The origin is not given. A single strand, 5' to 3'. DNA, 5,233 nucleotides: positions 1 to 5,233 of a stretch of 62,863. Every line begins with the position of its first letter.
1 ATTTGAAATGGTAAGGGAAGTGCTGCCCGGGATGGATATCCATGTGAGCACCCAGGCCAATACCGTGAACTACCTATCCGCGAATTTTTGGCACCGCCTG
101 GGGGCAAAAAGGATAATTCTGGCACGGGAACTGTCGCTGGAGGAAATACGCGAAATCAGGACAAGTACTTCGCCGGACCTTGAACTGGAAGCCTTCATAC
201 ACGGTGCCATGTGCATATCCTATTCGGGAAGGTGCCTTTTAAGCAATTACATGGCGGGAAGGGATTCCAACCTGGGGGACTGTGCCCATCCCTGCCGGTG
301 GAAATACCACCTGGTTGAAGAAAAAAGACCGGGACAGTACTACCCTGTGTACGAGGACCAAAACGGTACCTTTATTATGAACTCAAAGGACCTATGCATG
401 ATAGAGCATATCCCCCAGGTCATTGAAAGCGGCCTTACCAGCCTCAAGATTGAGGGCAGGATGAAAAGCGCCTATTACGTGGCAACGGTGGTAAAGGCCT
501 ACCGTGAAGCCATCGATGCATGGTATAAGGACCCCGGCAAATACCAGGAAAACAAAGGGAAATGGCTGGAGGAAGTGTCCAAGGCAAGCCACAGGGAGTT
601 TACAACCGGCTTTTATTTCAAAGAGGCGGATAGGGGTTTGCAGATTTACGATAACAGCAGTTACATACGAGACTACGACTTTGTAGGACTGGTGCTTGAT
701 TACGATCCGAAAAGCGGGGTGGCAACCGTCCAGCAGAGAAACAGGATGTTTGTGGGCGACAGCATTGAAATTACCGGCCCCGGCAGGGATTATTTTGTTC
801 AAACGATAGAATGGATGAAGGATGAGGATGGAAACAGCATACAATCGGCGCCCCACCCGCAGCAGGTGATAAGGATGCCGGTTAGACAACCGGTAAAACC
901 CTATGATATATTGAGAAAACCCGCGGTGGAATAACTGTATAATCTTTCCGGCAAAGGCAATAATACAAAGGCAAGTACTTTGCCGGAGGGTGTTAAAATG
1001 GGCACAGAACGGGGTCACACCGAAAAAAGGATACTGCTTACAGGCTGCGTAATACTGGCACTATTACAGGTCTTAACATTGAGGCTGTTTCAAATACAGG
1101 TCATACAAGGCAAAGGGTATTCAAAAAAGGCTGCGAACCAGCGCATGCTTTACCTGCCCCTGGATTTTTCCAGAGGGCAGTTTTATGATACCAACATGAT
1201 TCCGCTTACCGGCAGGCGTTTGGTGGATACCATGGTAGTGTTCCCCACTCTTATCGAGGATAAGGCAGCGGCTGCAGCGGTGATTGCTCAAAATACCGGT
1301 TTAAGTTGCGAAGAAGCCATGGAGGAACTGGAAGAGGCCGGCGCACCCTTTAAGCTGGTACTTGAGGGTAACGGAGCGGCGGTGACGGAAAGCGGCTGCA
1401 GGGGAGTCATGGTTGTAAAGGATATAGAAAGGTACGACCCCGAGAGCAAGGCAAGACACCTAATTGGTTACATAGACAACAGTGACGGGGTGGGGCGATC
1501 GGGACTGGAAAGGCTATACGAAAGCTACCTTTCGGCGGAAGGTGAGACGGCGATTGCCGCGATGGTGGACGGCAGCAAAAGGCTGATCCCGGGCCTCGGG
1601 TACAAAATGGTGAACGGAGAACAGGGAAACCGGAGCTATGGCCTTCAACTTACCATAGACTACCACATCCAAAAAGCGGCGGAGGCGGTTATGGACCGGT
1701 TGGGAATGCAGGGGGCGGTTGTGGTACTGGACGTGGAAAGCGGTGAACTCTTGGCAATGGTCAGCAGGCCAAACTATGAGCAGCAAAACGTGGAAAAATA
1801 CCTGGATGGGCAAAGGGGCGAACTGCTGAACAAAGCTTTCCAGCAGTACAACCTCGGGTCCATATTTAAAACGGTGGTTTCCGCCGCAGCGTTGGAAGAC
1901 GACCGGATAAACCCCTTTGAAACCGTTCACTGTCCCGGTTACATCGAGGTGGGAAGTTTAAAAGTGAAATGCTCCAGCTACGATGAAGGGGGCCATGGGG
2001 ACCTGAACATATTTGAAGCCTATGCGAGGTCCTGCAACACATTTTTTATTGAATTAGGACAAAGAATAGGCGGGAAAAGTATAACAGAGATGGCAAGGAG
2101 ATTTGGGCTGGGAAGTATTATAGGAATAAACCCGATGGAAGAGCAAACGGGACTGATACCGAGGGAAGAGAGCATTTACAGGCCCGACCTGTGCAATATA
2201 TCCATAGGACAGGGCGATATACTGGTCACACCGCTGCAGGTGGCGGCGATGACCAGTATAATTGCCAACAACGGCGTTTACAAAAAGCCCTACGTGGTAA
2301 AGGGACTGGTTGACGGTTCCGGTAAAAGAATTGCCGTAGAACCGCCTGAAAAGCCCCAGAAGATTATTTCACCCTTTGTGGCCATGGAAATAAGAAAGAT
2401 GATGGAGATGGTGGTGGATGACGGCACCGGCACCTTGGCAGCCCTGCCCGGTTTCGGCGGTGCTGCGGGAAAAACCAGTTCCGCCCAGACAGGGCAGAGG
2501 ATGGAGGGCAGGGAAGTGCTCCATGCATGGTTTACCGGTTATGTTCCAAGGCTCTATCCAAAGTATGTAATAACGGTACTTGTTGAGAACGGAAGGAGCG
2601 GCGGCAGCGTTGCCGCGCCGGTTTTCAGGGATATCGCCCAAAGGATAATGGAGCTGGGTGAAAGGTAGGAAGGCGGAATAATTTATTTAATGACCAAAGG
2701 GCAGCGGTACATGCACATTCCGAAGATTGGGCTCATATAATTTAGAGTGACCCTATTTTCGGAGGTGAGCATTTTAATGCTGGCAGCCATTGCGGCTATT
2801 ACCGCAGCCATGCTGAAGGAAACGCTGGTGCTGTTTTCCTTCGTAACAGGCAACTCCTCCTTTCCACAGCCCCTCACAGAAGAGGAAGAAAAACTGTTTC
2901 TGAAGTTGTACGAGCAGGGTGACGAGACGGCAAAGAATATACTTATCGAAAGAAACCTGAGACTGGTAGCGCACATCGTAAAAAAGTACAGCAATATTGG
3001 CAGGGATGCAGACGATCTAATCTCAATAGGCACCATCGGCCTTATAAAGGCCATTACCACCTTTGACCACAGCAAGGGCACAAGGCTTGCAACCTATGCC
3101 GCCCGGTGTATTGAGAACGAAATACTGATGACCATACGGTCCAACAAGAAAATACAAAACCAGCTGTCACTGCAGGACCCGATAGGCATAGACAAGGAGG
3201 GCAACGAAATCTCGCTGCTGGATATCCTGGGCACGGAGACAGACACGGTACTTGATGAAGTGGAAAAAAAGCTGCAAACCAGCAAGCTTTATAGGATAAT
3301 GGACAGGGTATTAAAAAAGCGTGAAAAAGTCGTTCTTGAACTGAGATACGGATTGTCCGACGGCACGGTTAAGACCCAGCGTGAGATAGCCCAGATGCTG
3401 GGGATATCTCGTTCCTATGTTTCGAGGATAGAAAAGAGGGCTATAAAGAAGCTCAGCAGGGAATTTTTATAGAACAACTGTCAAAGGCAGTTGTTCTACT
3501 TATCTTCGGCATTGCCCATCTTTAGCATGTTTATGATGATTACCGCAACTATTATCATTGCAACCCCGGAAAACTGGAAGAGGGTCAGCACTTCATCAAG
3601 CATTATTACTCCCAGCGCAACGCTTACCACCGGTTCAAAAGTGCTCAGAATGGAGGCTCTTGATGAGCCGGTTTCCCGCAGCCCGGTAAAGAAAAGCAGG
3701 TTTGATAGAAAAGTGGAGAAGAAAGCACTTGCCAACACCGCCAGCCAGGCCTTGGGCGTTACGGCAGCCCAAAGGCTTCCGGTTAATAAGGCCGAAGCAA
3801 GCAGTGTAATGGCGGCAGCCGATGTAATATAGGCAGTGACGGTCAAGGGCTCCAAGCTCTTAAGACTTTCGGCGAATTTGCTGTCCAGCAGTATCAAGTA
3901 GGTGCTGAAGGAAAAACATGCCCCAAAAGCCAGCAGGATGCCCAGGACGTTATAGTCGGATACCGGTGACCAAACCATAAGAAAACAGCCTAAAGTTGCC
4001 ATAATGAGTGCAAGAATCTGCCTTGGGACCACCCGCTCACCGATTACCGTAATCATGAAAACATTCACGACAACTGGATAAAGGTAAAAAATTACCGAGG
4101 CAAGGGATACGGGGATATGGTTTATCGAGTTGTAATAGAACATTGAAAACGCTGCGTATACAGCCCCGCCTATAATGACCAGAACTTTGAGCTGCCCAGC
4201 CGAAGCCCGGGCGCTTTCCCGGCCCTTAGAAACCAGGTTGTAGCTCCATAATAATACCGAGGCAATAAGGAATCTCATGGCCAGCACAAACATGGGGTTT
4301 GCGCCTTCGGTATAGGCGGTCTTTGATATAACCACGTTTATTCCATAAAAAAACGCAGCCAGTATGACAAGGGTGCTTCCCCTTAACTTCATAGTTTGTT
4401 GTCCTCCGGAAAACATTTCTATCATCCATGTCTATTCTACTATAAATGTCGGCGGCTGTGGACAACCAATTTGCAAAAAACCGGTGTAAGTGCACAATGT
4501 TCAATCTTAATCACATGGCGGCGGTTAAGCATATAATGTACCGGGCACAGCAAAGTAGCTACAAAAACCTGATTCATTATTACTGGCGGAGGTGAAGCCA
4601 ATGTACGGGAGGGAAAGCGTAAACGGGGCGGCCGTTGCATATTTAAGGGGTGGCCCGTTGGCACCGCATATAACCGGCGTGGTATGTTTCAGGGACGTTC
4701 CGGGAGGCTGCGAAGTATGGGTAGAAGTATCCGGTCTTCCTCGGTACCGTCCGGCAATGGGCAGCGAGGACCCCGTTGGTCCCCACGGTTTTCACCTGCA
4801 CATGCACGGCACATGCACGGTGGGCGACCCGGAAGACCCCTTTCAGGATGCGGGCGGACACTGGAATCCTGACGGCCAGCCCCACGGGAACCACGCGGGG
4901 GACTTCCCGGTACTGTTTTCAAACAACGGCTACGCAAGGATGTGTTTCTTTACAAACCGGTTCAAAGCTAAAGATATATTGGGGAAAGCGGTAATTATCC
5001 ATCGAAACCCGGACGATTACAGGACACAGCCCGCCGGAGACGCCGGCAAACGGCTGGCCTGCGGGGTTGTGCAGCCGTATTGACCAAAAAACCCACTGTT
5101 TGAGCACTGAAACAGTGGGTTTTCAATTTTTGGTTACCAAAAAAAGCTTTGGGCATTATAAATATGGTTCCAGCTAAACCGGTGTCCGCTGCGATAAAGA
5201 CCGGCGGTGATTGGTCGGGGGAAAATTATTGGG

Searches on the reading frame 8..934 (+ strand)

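Call 57: search_protein_families(library=pfam, proteins=[window:8-934:+], max_evalue=0.00001)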
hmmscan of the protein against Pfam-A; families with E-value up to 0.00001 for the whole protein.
window:8-934:+ (308 aa): 2 families
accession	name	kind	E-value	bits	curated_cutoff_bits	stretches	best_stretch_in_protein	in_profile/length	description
PF01136.24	Peptidase_U32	-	3.2e-91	305.2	22.4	1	1-208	29-232/233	Peptidase family U32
PF16325.11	Peptidase_U32_C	-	3.5e-31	107.6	28.2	1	221-303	1-83/83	Peptidase family U32 C-terminal domain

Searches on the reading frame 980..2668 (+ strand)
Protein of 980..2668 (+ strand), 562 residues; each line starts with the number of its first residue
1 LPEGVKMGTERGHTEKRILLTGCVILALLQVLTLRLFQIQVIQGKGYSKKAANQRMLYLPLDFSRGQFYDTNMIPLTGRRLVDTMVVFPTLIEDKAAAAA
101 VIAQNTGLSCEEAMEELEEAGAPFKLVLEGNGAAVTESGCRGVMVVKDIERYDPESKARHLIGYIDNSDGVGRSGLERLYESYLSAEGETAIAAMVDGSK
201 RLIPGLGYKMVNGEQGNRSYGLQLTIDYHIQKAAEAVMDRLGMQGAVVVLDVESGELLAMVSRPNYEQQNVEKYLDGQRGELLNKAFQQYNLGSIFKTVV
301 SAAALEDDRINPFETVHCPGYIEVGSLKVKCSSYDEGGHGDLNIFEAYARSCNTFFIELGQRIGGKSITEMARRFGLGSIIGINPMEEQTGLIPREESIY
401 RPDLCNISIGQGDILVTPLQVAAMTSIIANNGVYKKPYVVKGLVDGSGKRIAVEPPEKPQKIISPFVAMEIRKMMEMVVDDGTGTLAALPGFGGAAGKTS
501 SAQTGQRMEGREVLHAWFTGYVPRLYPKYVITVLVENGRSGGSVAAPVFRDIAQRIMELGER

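Call 57: search_protein_families(library=pfam, proteins=[window:980-2668:+], max_evalue=0.00001)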
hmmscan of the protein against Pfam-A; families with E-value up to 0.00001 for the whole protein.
window:980-2668:+ (562 aa): 1 family
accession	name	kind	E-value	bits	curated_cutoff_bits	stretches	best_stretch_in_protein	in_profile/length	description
PF00905.27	Transpeptidase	-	1.2e-57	195.8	22.1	1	245-553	1-298/299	Penicillin binding protein transpeptidase domain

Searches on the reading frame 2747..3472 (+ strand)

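Call 57: search_protein_families(library=pfam, proteins=[window:2747-3472:+], max_evalue=0.00001)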
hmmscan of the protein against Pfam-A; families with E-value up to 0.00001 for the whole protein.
window:2747-3472:+ (241 aa): 3 families
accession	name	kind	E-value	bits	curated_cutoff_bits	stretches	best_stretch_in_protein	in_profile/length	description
PF04542.20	Sigma70_r2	-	9.2e-19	67.4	24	1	66-135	1-70/71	Sigma-70 region 2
PF04545.22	Sigma70_r4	-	8.3e-14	51.3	24.1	1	188-236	4-48/50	Sigma-70, region 4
PF01381.28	HTH_3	-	4.9e-06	26.9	23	0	210-231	11-32/55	Helix-turn-helix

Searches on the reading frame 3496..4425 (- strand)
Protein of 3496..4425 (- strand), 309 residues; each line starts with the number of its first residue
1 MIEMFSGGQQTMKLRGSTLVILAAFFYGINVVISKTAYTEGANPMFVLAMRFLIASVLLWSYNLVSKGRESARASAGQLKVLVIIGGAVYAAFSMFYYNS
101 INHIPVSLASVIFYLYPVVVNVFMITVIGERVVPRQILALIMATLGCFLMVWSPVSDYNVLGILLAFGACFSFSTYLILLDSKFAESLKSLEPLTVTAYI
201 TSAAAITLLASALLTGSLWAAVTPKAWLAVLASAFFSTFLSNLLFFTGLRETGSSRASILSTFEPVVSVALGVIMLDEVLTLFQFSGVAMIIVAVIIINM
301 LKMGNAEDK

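Call 57: search_protein_families(library=pfam, proteins=[window:3496-4425:-], max_evalue=0.00001)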
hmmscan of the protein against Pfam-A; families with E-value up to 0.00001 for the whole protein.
window:3496-4425:- (309 aa): 1 family
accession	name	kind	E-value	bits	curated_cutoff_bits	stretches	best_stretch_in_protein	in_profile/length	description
PF00892.27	EamA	-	2.6e-42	144.8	28.2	2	161-299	2-134/135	EamA-like transporter family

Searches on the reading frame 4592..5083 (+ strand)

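Call 57: search_protein_families(library=pfam, proteins=[window:4592-5083:+], max_evalue=0.00001)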
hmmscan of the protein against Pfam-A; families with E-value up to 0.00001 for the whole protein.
window:4592-5083:+ (163 aa): 1 family
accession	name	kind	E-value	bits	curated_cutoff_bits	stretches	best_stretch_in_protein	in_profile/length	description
PF00080.25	Sod_Cu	-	6.9e-29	101.4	28.9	1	29-160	3-133/133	Copper/zinc superoxide dismutase (SODC)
